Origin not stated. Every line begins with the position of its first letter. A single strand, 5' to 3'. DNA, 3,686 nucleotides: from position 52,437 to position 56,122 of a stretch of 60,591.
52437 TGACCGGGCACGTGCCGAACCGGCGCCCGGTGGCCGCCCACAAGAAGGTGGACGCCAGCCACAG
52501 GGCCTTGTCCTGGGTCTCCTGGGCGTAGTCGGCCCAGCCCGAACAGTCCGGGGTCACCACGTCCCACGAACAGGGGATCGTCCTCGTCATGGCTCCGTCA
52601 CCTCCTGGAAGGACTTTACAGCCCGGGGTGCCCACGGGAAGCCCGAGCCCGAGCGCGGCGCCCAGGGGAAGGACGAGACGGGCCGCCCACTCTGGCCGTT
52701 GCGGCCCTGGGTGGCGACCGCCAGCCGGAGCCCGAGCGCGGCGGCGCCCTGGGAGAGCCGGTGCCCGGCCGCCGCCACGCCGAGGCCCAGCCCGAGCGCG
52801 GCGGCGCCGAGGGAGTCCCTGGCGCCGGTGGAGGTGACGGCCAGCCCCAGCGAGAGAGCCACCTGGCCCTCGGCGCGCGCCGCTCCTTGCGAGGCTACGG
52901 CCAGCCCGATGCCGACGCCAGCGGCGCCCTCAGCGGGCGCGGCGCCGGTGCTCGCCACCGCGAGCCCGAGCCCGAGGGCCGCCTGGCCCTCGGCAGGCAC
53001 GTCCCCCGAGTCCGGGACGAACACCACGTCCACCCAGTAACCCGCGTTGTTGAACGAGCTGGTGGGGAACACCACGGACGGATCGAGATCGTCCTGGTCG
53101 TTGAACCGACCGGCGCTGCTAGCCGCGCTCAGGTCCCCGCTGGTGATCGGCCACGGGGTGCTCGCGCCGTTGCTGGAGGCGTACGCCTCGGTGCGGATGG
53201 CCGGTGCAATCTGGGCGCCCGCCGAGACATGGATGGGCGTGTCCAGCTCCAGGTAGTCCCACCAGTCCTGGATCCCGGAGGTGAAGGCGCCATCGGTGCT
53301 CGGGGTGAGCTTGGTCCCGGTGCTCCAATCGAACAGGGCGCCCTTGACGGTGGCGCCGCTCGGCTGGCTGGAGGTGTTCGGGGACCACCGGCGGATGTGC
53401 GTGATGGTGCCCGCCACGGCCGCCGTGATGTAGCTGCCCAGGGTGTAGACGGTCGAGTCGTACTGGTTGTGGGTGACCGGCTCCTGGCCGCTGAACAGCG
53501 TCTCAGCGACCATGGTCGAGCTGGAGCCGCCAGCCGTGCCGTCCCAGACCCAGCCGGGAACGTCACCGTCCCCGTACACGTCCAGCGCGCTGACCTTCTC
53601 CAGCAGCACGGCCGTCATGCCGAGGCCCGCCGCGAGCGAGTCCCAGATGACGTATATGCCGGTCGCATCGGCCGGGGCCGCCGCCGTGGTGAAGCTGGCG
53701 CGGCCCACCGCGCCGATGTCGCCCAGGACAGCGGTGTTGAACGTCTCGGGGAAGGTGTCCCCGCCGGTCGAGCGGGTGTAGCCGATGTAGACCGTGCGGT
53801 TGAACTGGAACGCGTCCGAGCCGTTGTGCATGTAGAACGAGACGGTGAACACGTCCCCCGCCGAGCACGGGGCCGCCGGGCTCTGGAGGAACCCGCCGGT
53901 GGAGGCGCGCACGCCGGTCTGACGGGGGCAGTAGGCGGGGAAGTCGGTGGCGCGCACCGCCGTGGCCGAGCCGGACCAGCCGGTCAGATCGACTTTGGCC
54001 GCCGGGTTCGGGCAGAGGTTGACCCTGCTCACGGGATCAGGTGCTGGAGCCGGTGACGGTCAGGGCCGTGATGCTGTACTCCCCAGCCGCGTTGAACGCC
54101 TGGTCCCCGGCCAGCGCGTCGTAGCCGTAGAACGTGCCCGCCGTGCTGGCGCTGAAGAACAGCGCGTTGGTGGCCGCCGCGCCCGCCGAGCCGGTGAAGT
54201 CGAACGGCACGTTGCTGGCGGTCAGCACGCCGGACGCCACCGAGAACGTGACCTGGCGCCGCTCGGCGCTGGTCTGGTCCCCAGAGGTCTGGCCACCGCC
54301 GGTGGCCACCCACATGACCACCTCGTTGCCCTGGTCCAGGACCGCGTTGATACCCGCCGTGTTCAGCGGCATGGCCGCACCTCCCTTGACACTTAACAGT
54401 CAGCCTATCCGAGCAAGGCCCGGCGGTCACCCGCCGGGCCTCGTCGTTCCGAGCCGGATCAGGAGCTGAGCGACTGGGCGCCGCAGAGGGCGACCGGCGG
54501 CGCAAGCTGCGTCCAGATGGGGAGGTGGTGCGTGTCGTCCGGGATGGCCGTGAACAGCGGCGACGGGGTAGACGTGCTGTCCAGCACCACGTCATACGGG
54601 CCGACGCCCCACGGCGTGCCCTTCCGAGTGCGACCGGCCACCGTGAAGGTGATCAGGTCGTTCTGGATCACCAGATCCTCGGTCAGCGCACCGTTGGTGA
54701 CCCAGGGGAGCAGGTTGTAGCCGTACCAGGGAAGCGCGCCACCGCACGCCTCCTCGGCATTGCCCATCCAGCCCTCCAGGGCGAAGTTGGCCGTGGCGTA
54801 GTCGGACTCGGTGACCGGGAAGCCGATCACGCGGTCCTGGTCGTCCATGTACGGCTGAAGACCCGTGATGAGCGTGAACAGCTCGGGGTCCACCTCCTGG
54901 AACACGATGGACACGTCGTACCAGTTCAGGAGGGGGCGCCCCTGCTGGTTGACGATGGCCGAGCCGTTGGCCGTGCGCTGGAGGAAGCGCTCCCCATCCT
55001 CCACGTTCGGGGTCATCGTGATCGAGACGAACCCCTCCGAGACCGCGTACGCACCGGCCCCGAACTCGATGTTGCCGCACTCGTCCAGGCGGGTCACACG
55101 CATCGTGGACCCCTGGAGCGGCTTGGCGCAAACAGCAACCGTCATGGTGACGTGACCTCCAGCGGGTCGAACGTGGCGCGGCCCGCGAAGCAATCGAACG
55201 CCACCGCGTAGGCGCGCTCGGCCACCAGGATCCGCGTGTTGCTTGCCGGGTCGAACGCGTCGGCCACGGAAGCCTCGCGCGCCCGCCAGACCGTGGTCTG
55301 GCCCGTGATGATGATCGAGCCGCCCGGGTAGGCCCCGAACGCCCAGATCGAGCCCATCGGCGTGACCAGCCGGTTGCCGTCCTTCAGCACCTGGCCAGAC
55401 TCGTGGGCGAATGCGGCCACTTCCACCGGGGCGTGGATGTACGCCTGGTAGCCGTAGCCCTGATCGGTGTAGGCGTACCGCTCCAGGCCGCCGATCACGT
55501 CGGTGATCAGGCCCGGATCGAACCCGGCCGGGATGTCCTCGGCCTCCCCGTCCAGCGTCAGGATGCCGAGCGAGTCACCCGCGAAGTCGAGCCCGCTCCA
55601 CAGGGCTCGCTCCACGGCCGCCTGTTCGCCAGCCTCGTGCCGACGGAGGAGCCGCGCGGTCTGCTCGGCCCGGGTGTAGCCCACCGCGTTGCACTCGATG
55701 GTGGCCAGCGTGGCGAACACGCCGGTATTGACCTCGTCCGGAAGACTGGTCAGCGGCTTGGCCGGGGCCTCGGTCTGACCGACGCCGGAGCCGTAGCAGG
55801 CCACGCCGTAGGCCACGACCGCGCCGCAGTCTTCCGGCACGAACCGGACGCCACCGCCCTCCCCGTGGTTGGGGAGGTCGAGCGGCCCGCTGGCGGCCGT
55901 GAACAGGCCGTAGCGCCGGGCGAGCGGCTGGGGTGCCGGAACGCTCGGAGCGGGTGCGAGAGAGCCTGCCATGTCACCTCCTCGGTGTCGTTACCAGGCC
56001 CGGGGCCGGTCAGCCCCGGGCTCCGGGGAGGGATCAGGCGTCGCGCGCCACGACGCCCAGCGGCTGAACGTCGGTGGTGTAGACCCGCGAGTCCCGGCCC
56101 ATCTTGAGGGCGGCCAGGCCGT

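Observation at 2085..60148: An 18-bp dyad, TTGAC-N8-GTCAA, occurs far above chance and is written into coding sequence with rare codons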

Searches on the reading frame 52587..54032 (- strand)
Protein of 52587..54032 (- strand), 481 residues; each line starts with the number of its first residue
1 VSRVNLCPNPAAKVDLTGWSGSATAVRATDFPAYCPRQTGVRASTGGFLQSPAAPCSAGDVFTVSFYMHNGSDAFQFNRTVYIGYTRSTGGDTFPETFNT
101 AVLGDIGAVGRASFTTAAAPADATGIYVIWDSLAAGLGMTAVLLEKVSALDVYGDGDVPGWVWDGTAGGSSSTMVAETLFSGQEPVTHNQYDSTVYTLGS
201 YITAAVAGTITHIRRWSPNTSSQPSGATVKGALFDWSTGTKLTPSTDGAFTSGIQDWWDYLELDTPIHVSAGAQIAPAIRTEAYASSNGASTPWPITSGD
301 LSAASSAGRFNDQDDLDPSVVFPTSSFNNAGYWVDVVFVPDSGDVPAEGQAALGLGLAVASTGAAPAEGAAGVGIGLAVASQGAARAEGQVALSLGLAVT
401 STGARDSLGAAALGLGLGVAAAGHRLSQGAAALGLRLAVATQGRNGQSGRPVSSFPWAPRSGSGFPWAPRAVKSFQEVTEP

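Call 53: find_related_loci(query=window:52587-54032:-, collection=viral_contigs, flank=10000)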
Query window:52587-54032:- (481 aa) in viral_contigs; peptide patterns used: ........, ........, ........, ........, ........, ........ (x = any residue, [..] = any of these).
2 stretches matched a pattern; 1 encode a relative of the query (tblastn E <= 1e-3); 1 distinct loci.
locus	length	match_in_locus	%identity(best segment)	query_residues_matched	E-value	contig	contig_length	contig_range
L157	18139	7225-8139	48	1-480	2e-40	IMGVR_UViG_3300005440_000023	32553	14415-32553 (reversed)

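Call 81: search_protein_families(library=phrogs, max_evalue=0.001, proteins=[window:52587-54032:-])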
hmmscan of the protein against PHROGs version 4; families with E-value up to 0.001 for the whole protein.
window:52587-54032:- (481 aa): 0 families

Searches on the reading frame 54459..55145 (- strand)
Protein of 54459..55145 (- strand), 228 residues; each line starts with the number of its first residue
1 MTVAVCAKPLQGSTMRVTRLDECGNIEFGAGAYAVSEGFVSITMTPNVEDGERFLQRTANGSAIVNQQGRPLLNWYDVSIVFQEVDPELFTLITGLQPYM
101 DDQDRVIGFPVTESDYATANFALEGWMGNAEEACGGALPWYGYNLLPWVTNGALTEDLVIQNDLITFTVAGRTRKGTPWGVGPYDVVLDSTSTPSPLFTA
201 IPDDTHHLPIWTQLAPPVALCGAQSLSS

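Call 81: search_protein_families(library=phrogs, max_evalue=0.001, proteins=[window:54459-55145:-])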
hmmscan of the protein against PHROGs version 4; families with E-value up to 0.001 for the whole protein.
window:54459-55145:- (228 aa): 1 family
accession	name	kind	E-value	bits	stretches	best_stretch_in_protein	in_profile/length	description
phrog_792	-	tail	1.1e-75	256.1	1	5-226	4-228/350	major tail protein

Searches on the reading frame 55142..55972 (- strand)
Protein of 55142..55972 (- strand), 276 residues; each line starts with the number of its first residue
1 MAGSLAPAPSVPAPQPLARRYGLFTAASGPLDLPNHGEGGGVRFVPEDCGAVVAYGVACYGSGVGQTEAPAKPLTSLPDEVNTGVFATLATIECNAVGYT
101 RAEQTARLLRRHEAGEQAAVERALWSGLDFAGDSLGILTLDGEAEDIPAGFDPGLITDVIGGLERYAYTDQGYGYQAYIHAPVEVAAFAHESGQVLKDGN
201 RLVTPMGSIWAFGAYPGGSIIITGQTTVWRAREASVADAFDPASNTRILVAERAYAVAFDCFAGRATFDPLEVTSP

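Call 81: search_protein_families(library=phrogs, max_evalue=0.001, proteins=[window:55142-55972:-])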
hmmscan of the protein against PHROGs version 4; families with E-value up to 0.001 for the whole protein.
window:55142-55972:- (276 aa): 1 family
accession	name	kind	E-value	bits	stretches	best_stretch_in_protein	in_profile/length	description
phrog_779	-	unknown function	1.4e-50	173.1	1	7-275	10-278/284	-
